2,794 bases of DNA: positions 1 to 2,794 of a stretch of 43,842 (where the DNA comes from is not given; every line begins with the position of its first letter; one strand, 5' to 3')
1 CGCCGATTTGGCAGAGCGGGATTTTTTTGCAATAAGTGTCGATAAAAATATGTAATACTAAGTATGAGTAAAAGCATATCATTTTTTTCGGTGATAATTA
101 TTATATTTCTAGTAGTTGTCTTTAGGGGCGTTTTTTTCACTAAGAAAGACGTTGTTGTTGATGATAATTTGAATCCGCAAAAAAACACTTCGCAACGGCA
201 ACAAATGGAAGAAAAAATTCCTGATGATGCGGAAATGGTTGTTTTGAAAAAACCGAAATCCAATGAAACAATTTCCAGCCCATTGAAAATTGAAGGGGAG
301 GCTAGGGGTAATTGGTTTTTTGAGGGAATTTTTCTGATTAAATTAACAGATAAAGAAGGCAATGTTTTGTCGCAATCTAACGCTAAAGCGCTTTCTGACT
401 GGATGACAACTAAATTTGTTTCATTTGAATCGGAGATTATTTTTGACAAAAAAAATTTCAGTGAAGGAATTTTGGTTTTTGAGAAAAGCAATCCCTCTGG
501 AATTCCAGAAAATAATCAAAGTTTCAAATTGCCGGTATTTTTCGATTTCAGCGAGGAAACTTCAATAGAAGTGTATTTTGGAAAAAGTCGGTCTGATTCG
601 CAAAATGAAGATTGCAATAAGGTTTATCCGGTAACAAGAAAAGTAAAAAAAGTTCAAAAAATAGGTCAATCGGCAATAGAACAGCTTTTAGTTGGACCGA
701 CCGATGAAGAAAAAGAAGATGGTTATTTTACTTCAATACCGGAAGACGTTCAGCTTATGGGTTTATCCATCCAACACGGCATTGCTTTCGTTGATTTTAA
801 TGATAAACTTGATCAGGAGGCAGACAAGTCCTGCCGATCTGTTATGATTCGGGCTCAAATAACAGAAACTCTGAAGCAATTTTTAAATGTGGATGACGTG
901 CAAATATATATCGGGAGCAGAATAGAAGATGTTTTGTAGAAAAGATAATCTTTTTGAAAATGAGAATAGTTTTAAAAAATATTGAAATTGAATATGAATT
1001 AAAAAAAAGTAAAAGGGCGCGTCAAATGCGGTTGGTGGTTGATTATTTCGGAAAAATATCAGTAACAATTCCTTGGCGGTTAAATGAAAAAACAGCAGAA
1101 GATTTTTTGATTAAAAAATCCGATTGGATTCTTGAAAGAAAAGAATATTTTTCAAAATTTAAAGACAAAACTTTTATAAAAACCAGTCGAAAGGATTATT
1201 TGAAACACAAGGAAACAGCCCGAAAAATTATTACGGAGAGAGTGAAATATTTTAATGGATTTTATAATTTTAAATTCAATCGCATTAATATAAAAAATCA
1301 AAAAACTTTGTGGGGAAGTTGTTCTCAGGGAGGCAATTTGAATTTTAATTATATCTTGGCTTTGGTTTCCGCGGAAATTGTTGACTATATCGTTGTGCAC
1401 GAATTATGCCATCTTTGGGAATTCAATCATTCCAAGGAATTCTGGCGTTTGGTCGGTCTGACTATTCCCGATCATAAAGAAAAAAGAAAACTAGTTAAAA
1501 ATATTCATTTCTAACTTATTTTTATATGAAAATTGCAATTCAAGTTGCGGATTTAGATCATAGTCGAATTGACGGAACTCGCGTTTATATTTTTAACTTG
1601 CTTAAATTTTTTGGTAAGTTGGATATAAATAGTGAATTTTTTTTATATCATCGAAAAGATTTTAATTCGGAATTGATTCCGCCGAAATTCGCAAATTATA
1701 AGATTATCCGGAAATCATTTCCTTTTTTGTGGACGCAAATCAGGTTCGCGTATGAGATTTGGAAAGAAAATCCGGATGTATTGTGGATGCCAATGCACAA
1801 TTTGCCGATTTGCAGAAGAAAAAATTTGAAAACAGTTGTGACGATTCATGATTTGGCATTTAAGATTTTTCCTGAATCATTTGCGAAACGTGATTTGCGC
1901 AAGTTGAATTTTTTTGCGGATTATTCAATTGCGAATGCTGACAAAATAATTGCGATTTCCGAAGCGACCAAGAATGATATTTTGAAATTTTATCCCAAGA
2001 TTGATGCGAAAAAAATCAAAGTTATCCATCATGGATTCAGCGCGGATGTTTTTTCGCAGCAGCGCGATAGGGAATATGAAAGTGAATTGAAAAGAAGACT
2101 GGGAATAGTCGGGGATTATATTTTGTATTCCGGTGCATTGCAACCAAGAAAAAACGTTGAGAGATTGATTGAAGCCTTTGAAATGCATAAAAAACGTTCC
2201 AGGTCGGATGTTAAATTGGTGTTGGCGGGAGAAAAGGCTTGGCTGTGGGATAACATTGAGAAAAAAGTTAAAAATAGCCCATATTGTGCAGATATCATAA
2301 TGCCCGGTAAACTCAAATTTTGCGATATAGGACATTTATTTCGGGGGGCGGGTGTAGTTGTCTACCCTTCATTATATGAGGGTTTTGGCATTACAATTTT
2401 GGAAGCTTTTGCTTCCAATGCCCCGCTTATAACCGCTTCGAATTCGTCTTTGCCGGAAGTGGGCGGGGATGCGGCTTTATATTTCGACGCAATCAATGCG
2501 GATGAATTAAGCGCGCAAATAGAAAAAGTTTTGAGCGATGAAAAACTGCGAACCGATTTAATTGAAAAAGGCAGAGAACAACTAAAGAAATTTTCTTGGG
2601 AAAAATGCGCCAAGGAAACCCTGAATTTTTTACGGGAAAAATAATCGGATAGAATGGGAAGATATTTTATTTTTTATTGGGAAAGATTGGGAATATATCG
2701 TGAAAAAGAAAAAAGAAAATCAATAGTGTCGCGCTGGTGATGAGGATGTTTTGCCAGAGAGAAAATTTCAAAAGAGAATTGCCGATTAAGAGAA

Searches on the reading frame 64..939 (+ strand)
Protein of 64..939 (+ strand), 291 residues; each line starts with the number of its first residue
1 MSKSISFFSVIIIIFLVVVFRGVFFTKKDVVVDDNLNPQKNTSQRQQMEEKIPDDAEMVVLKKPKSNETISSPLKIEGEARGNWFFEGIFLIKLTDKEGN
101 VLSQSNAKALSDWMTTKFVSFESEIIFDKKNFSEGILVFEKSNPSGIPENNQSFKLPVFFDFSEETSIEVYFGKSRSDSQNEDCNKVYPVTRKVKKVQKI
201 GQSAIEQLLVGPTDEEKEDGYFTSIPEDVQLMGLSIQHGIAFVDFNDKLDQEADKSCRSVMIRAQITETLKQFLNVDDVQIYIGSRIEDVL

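Call 6: search_protein_families(library=pfam, proteins=[window:64-939:+], max_evalue=0.01)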
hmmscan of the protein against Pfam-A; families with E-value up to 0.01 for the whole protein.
window:64-939:+ (291 aa): 2 families
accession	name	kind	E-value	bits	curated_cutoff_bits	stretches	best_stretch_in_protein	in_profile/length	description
PF10646.14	Germane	-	1.6e-16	61.4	23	1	170-283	2-111/117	Sporulation and spore germination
PF10648.15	Gmad2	-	2.6e-11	44.1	25.7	1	59-141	2-79/86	Immunoglobulin-like domain of bacterial spore germination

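Call 32: find_encoding_contigs(protein=window:64-939:+, flank=10000, max_places=1)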
Protein window:64-939:+ (291 aa): 4 contigs read that carry it; 1 place shown.
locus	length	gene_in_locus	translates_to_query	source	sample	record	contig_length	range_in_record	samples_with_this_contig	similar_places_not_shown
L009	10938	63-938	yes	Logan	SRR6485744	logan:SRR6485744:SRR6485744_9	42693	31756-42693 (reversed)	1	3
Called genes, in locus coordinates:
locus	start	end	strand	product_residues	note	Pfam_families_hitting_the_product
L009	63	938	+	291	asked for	PF10648:Gmad2, PF10646:Germane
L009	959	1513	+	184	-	PF01863:YgjP-like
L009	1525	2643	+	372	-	PF13439:Glyco_transf_4, PF20706:GT4-conflict, PF00534:Glycos_transf_1, PF13692:Glyco_trans_1_4, PF13524:Glyco_trans_1_2 (weak)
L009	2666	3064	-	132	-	-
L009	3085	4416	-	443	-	-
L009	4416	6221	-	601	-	-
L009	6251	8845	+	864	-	PF13401:AAA_22 (faint), PF13191:AAA_16 (weak), PF00005:ABC_tran (faint), PF13173:AAA_14 (faint), PF00004:AAA (weak), PF07724:AAA_2, PF07728:AAA_5, PF10431:ClpB_D2-small, +2 more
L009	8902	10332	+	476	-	PF13196:DUF4012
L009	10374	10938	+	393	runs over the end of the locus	PF00534:Glycos_transf_1, PF13692:Glyco_trans_1_4, PF13524:Glyco_trans_1_2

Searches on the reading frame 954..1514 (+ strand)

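Call 6: search_protein_families(library=pfam, proteins=[window:954-1514:+], max_evalue=0.01)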
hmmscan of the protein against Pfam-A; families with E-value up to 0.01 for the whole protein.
window:954-1514:+ (186 aa): 3 families
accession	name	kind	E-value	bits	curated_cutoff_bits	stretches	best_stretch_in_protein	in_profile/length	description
PF01863.23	YgjP-like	-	1.6e-39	136.5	26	2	86-182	109-205/207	YgjP-like, metallopeptidase domain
PF10263.15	SprT-like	-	0.003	17.9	25.6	1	98-158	6-76/108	SprT-like family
PF08325.16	WLM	-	0.0043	17.6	26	1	143-167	83-107/190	WLM domain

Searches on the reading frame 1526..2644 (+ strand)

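Call 6: search_protein_families(library=pfam, proteins=[window:1526-2644:+], max_evalue=0.01)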
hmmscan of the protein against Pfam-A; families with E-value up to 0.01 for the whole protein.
window:1526-2644:+ (372 aa): 6 families
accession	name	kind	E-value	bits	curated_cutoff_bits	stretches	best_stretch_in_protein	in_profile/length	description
PF00534.26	Glycos_transf_1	-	5.3e-31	107.9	26.4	1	198-351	17-171/172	Glycosyl transferases group 1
PF13692.12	Glyco_trans_1_4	-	4.2e-21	76.1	27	1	198-338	3-142/142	Glycosyl transferases group 1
PF13439.12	Glyco_transf_4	-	1.3e-15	58.3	28.5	1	16-172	2-167/170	Glycosyltransferase Family 4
PF20706.3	GT4-conflict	-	3.5e-09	36.6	26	1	199-364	200-384/385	Family 4 Glycosyltransferase in conflict systems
PF13524.12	Glyco_trans_1_2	-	4.7e-06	27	25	1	228-366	14-143/144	Glycosyl transferase-like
PF13579.12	Glyco_trans_4_4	-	0.00063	20.6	29.7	1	67-169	59-157/158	Glycosyl transferase 4-like domain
